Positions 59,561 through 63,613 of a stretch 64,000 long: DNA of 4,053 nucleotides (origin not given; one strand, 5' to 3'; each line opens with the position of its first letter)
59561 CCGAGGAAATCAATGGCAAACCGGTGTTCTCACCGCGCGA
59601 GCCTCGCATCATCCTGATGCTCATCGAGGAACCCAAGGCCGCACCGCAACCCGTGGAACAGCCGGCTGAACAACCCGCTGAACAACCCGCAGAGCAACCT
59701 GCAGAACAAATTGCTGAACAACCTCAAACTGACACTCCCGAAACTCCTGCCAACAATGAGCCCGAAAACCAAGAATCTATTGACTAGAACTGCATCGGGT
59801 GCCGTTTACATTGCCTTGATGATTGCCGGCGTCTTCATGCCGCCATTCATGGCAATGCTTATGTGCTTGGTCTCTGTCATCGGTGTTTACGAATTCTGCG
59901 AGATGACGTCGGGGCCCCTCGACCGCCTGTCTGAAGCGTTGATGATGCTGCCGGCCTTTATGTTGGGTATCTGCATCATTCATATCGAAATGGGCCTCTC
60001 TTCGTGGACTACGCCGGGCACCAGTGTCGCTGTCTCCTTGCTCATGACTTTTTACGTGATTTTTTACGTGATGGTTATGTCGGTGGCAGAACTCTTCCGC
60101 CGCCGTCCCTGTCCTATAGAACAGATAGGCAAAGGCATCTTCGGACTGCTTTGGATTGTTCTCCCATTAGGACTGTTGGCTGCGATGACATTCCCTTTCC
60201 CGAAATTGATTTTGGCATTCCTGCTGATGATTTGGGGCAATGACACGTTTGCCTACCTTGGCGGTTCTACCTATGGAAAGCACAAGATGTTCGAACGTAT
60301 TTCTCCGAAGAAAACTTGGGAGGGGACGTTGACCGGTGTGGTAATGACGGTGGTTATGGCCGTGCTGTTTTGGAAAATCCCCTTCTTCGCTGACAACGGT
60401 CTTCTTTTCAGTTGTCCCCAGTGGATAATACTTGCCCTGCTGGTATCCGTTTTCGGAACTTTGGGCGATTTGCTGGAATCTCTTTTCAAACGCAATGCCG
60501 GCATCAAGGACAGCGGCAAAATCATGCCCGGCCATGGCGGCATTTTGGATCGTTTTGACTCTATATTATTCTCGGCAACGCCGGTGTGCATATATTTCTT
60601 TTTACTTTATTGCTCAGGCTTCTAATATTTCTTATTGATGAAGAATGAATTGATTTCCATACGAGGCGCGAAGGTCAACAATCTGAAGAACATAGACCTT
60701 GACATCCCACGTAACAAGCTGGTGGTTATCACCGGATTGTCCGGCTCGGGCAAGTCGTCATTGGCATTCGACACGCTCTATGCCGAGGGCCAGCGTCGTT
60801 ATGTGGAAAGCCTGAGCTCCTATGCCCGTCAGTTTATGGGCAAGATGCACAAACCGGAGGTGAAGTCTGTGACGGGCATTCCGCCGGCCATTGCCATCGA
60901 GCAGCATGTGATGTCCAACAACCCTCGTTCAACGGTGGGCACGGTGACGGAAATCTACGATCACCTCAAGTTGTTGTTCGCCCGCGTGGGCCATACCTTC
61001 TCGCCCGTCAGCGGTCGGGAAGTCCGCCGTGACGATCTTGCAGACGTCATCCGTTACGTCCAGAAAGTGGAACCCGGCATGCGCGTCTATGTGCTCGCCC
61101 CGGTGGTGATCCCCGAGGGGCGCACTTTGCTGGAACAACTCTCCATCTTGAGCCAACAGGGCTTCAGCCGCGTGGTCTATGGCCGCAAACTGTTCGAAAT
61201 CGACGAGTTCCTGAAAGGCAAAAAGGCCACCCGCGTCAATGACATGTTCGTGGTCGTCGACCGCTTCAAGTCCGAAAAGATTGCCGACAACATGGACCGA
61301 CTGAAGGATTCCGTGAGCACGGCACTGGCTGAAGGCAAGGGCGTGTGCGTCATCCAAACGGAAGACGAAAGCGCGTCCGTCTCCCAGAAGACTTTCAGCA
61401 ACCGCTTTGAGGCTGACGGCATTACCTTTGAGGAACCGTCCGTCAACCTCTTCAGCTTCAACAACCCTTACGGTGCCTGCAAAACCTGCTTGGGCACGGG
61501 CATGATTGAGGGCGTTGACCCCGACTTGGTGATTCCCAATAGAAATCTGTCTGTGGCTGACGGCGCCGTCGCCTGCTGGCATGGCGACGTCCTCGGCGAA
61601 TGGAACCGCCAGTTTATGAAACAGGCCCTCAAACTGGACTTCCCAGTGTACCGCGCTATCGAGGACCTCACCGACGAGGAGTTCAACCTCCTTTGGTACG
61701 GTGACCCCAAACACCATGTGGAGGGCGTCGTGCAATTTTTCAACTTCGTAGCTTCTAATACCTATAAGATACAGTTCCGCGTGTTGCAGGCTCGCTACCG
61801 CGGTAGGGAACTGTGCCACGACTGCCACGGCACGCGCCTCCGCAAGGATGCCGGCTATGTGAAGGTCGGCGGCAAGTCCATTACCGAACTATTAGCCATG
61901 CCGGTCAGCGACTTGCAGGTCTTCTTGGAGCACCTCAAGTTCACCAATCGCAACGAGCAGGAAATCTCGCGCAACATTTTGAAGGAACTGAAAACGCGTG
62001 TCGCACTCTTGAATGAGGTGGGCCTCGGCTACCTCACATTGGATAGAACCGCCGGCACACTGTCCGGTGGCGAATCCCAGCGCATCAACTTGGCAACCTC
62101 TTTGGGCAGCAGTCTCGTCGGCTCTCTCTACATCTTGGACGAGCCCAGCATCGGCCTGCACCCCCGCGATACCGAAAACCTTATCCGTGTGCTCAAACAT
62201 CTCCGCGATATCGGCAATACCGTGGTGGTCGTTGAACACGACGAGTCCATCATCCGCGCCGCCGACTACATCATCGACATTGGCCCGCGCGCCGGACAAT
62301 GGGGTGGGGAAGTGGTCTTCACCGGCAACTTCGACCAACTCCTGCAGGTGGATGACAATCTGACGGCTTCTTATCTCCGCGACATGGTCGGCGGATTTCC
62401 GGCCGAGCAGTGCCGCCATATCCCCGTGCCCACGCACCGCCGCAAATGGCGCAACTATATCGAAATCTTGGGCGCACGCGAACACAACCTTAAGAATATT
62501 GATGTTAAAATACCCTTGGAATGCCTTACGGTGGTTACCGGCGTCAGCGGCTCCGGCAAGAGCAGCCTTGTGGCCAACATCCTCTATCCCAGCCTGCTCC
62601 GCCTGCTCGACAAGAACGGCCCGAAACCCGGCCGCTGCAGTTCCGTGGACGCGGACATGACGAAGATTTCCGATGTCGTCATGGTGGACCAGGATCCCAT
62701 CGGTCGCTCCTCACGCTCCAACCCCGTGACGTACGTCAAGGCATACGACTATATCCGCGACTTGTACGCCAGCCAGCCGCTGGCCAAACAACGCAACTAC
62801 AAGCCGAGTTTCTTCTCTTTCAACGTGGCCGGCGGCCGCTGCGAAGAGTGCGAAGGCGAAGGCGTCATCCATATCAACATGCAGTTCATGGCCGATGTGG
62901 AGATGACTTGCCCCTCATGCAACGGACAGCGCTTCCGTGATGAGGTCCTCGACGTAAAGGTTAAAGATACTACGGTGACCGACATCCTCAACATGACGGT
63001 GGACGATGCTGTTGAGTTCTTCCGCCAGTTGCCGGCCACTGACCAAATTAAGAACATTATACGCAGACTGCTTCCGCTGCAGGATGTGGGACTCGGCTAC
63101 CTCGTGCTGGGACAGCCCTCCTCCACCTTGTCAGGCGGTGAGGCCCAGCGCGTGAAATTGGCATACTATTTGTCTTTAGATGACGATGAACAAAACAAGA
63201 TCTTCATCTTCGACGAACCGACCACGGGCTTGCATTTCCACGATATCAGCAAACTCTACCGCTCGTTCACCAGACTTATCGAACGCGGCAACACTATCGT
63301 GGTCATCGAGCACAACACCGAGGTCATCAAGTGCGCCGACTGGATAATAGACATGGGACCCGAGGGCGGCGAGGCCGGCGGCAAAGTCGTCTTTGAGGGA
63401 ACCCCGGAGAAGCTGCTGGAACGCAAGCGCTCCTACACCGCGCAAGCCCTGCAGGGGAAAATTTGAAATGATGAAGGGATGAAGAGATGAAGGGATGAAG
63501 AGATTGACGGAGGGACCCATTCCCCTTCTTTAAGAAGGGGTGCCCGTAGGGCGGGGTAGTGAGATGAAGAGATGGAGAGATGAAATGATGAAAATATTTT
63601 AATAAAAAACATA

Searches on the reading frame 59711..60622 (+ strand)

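Call 96: search_protein_families(library=pfam, proteins=[window:59711-60622:+], max_evalue=0.00001)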
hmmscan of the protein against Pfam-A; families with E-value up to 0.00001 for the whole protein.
window:59711-60622:+ (304 aa): 1 family
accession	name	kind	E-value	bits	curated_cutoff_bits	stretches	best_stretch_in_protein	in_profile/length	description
PF01148.25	CTP_transf_1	-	2.8e-52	178.6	24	1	25-297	2-262/264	Cytidylyltransferase family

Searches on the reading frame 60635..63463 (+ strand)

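Call 96: search_protein_families(library=pfam, proteins=[window:60635-63463:+], max_evalue=0.00001)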
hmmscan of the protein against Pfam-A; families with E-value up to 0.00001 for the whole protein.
window:60635-63463:+ (943 aa): 9 families
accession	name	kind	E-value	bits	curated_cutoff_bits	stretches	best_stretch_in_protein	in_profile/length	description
PF00005.33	ABC_tran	-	2.2e-21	77.4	25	0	403-504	36-135/137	ABC transporter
PF17760.6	UvrA_inter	-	1.5e-16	60.7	23.3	1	137-244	5-109/109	UvrA interaction domain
PF02463.25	SMC_N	-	1.4e-13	51.2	40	0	831-906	136-210/220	RecF/RecN/SMC N terminal domain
PF13304.12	AAA_21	-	4.2e-13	50.5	27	0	472-532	234-295/304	AAA domain, putative AbiEii toxin, Type IV TA system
PF17755.6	UvrA_DNA-bind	-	5.9e-12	46.3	23.2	1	295-363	1-69/110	UvrA DNA-binding domain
PF20703.3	nSTAND1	-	1.7e-07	31.7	27.1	0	616-655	20-59/379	Novel STAND NTPase 1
PF13555.12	AAA_29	-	2.6e-07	30.7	27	0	624-652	17-48/61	P-loop containing region of AAA domain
PF13191.12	AAA_16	-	1.5e-06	29.2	32.6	0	26-67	23-63/167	AAA ATPase domain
PF00684.25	DnaJ_CXXCXGXG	-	8.2e-06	26.4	32.7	0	735-765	17-50/65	DnaJ central domain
